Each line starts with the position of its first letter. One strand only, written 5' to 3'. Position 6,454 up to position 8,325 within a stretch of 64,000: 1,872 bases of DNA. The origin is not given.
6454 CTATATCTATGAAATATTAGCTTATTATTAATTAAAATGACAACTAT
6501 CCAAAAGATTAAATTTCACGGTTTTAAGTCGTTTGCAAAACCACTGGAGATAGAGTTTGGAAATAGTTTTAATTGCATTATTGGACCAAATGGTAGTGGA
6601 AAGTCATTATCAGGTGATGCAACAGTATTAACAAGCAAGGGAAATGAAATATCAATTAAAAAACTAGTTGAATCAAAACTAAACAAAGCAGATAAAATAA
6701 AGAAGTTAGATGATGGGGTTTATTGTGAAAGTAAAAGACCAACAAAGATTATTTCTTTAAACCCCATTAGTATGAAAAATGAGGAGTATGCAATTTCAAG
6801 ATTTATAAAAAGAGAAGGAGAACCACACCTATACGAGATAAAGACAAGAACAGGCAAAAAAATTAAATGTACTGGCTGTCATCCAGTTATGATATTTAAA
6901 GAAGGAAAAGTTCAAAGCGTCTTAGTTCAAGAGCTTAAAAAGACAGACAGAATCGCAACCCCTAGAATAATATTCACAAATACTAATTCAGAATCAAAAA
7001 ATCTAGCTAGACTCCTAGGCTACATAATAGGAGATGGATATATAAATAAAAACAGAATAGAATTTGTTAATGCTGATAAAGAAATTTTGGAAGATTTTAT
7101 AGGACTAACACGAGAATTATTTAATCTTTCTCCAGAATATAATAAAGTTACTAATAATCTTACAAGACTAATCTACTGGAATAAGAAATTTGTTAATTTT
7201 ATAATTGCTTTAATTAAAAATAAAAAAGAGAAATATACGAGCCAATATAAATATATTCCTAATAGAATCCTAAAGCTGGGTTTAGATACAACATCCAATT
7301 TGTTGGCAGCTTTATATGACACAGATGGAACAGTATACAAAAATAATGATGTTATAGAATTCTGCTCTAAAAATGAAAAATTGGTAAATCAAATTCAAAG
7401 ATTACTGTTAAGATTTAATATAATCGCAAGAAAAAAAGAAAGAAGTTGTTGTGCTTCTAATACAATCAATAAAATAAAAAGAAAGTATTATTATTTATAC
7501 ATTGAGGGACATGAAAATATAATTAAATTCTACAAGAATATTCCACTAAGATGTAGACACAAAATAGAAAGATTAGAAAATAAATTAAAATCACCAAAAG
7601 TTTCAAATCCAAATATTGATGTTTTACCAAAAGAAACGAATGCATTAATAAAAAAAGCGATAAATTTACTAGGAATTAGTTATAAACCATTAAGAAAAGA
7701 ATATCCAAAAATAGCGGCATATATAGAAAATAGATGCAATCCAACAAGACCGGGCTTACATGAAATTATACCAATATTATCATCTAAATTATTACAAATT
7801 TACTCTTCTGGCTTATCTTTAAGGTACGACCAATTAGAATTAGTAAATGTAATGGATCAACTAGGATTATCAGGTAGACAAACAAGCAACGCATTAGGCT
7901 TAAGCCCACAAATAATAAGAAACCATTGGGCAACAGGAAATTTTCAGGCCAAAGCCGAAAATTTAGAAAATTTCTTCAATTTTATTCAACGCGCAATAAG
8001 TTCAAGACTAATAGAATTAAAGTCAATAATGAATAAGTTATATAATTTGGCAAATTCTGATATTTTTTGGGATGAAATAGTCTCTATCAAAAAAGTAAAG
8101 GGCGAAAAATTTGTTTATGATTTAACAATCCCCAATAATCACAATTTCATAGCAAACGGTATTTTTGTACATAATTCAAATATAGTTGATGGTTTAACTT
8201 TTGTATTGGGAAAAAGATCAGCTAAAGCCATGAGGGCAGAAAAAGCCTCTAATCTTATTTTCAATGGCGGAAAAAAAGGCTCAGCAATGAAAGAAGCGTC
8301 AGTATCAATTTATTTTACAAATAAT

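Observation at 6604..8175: Full-size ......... intein inside the SMC Walker A motif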

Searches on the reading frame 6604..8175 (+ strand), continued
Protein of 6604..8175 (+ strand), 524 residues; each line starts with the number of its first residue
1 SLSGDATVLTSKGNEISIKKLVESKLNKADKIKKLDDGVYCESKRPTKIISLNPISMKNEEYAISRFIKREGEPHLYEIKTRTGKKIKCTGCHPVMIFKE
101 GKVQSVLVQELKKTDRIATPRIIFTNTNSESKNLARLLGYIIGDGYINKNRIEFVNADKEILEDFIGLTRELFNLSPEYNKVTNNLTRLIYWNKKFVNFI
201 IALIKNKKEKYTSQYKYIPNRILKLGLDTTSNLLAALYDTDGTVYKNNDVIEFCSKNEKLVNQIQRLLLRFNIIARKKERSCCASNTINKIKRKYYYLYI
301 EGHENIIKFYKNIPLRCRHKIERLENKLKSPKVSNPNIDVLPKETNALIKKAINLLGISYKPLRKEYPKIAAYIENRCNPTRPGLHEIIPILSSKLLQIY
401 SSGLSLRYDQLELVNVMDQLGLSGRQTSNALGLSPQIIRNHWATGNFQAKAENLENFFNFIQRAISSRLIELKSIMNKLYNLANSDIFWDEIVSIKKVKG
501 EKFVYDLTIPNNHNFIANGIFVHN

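Call 33: search_solved_structures(query=window:6604-8175:+, max_evalue=0.01, show_alignments=2)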
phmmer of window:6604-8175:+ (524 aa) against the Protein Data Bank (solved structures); distinct sequences matched with E-value up to 0.01: 20.
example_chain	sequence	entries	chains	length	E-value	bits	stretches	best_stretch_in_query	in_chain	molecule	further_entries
6rpq_A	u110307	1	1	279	2.1e-19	72.8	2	484-524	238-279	Ubiquitin-like protein SMT3,1108aa long hypothetical cell division control protein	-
6rpp_A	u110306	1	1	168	6e-16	61.4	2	8-120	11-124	Cell division control protein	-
4o1r_A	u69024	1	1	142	4.9e-13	51.8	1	482-524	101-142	Replicative DNA helicase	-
1mi8_A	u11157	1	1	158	2.6e-12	49.4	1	476-523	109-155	DnaB intein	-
6frh_A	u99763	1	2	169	4.8e-11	45.2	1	477-523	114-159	Replicative DNA helicase,Replicative DNA helicase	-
6frg_A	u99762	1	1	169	4.9e-11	45.2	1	477-523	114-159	Replicative DNA helicase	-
2cw7_A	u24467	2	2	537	4.6e-10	42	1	29-138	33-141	Endonuclease PI-PkoII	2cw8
6fre_A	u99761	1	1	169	5.9e-10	41.6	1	477-523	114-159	Replicative DNA helicase,Replicative DNA helicase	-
7qsu_A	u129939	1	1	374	6.7e-10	41.5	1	4-281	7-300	V-ATPase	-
7qss_A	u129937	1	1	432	3.7e-09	39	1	4-306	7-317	V-type ATP synthase alpha chain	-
4e2u_A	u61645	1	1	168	9.8e-09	37.6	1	482-524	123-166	Pho radA intein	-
2lqm_A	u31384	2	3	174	1.8e-08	36.8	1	483-524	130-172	Pho radA intein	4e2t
2jmz_A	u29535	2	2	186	2.7e-08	36.2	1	2-121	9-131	Hypothetical protein MJ0781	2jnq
7qst_A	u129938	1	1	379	2e-07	33.3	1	2-201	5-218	V-type ATP synthase subunit A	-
5o9i_A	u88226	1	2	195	1.3e-06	30.7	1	477-524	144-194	Transcription initiation factor IIB,Transcription initiation factor IIB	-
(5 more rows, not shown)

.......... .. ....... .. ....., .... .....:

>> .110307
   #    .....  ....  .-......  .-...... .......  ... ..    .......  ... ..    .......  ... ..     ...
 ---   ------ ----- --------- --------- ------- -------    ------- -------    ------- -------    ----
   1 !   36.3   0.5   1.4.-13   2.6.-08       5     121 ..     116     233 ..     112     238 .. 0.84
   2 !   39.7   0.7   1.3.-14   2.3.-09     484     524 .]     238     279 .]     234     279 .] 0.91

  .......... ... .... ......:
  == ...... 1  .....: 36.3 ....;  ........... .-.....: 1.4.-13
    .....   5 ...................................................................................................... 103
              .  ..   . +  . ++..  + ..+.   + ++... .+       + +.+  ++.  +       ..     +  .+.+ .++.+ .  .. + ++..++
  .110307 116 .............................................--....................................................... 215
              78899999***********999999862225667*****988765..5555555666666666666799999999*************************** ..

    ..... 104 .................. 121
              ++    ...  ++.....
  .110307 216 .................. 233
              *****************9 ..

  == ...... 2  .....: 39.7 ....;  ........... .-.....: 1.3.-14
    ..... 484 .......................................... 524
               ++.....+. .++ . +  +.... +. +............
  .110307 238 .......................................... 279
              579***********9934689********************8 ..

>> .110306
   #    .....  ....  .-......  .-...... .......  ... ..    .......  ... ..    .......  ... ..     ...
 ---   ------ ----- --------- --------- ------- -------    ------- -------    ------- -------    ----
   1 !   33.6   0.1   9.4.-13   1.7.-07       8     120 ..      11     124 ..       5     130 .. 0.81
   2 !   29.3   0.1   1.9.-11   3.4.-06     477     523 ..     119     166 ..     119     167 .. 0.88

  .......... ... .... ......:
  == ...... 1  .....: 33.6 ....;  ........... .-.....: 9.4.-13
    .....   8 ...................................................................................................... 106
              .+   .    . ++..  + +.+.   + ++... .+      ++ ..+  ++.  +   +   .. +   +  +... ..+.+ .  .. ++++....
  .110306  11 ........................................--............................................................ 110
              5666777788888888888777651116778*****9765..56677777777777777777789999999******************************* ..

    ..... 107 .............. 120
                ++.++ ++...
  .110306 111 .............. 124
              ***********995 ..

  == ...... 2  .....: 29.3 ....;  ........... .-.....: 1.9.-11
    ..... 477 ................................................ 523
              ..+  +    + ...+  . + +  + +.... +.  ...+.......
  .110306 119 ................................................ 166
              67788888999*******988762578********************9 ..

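Call 38: predict_structure(alignment_id=A1)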
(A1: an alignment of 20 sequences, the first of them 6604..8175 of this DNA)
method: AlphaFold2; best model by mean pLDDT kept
length: 524 residues; sequences in the alignment: 20
mean_pLDDT: 89.9   pTM: 0.88
mean pLDDT of the five models: 89.9, 90.0, 89.9, 89.8, 89.5
residues with pLDDT >= 90: 327; 70-90: 175; 50-70: 20; < 50: 2
segments of 3 or more residues with pLDDT < 50: none
pLDDT, mean of each block of 10 residues (from residue 1): 94 92 93 95 87 93 94 95 96 91 92 93 77 95 91 95 98 96 95 93 76 85 89 97 89 95 96 95 74 91 90 97 88 63 92 87 77 86 88 89 86 87 85 86 84 91 90 93 95 96 94 93 88
secondary structure, 60 per line:
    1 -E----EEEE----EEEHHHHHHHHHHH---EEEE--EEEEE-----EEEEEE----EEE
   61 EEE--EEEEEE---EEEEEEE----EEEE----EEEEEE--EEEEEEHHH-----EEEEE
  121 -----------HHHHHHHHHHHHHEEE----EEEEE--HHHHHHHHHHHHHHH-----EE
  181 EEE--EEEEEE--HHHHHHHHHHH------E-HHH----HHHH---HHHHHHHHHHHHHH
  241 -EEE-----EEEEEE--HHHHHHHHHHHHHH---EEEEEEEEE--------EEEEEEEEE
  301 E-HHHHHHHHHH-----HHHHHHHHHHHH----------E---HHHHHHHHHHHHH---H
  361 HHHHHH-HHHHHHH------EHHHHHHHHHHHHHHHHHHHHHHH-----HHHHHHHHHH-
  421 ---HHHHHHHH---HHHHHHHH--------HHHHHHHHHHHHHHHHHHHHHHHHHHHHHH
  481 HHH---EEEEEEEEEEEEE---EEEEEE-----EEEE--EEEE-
elements in order: E7-10 E15-17 H18-28 E32-35 E38-42 E48-53 E58-63 E66-71 E75-81 E86-89 E94-99 E102-107 E116-120 H132-144 E145-147 E152-156 H159-173 E179-183 E186-191 H194-204 H220-223 H227-240 E242-244 E250-255 H258-271 E275-283 E292-301 H303-312 H318-329 H344-356 H360-366 H368-374 H382-404 H410-419 H424-431 H435-442 H451-483 E487-499 E503-508 E514-517 E520-523

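Call 40: fold_search(model_id=the predicted structure, library=pdb)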
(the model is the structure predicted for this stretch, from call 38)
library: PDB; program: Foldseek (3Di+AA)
matches with E <= 10: 504; with E <= 0.001: 77
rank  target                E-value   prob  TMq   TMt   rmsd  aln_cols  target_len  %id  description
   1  7qss                  1.7e-24  1.00  0.62  0.74  11.4       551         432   19  Crystal structure of homing endonuclease-associated TliVMA intein (C1A) (released 2022-03-30)
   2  7qsu                  6.7e-22  1.00  0.56  0.79  11.8       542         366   16  Crystal structure of homing endonuclease-associated TliVMA intein (C1A, d333-339) (released 2022-03-30)
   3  1dq3                  2.1e-21  1.00  0.59  0.67  11.1       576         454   17  CRYSTAL STRUCTURE OF AN ARCHAEAL INTEIN-ENCODED HOMING ENDONUCLEASE PI-PFUI (released 2000-07-05)
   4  2cw7                  6.4e-19  1.00  0.60  0.58   8.4       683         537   13  Crystal structure of intein homing endonuclease II (released 2006-04-18)
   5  7qst                  2.5e-17  1.00  0.52  0.73   9.2       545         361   16  Crystal structure of homing endonuclease-associated PhoVMA intein (C1A) (released 2022-03-30)
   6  1lws_A                4.1e-09  1.00  0.41  0.49  12.4       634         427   12  Crystal structure of the intein homing endonuclease PI-SceI bound to its recognition sequence (released 2002-09-27)
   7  1um2_B                3.9e-08  1.00  0.36  0.44   9.7       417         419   14  Crystal Structure of the Vma1-Derived Endonuclease with the Ligated Extein Segment (released 2004-09-22)
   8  1vde_A                5.2e-08  1.00  0.42  0.50  13.4       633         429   12  PI-SCEI, A HOMING ENDONUCLEASE WITH PROTEIN SPLICING ACTIVITY (released 1998-04-08)
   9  1vde_B                5.8e-08  1.00  0.36  0.42   8.3       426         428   13  PI-SCEI, A HOMING ENDONUCLEASE WITH PROTEIN SPLICING ACTIVITY (released 1998-04-08)
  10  1dfa                  6.7e-08  1.00  0.43  0.54  11.7       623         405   10  CRYSTAL STRUCTURE OF PI-SCEI IN C2 SPACE GROUP (released 1999-12-08)
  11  6rpq                  7.0e-08  1.00  0.22  0.46   1.3       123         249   28  Crystal structure of PhoCDC21-1 intein (released 2019-08-14)
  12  1jva_B                7.7e-08  1.00  0.42  0.50  11.1       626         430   10  CRYSTAL STRUCTURE OF THE VMA1-DERIVED ENDONUCLEASE BEARING THE N AND C EXTEIN PROPEPTIDES (released 2002-08-29)
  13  1ef0_A                8.9e-08  1.00  0.37  0.45   7.9       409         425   12  CRYSTAL STRUCTURE OF PI-SCEI MINIPRECURSOR (released 2000-06-07)
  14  6rpp                  9.4e-08  1.00  0.22  0.65   1.7       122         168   27  Crystal structure of PabCDC21-1 intein (released 2019-08-14)
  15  1lwt_A                2.1e-07  1.00  0.37  0.42   9.0       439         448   13  Crystal structure of the intein homing endonuclease PI-SceI bound to its substrate DNA (Ca2+ free) (released 2002-09-27)
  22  3hyi                  2.5e-06  1.00  0.27  0.46  16.9       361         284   14  Crystal structure of full-length DUF199/WhiA from Thermatoga maritima (released 2009-09-01)
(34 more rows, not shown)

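Call 60: search_protein_representatives(protein=window:6604-8175:+)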
Query: 524 residues. Proteins with E-value up to 0.001 (for the whole library): 6337; up to 1e-10: 2052; up to 1e-30: 149. The best 150 are listed.
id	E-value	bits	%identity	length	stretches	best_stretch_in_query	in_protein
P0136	2.9e-223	758.5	66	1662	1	1-524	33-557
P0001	2.1e-155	534.6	54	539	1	6-462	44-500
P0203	5.8e-145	500.2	49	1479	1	3-524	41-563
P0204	8.2e-144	496.4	49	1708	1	4-524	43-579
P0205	2.7e-137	474.9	45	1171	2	5-524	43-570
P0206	2.8e-130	451.8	47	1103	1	4-524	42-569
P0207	4.7e-122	424.6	44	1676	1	4-524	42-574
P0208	1.7e-121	422.8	44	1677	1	2-524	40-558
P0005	3.8e-115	401.8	49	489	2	244-505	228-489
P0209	4.7e-114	398.3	43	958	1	3-524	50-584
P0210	2.9e-113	395.7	42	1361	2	7-524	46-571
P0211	7.0e-108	377.9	40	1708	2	130-524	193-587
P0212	2.1e-107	376.4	40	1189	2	133-524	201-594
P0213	6.8e-107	374.6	42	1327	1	1-524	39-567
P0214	5.4e-92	325.5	39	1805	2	132-524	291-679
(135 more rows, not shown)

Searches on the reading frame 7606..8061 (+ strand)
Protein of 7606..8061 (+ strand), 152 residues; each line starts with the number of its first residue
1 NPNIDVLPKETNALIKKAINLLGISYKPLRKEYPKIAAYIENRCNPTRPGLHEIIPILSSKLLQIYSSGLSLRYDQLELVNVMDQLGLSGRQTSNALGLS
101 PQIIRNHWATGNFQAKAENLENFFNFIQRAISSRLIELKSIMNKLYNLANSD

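Call 45: predict_structure(alignment_id=A2)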
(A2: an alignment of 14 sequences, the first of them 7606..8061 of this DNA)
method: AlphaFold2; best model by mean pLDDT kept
length: 152 residues; sequences in the alignment: 14
mean_pLDDT: 91.9   pTM: 0.83
mean pLDDT of the five models: 91.9, 90.2, 90.1, 89.1, 88.3
residues with pLDDT >= 90: 131; 70-90: 17; 50-70: 2; < 50: 2
segments of 3 or more residues with pLDDT < 50: none
pLDDT, mean of each block of 10 residues (from residue 1): 74 96 86 92 93 95 93 93 93 94 92 92 96 96 96 79
secondary structure, 60 per line:
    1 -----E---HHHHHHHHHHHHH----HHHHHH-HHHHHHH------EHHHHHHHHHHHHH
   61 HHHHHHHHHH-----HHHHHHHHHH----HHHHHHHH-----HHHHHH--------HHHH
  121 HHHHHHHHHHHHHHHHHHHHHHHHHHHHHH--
elements in order: H10-22 H27-32 H34-40 H48-70 H76-85 H90-97 H103-108 H117-150
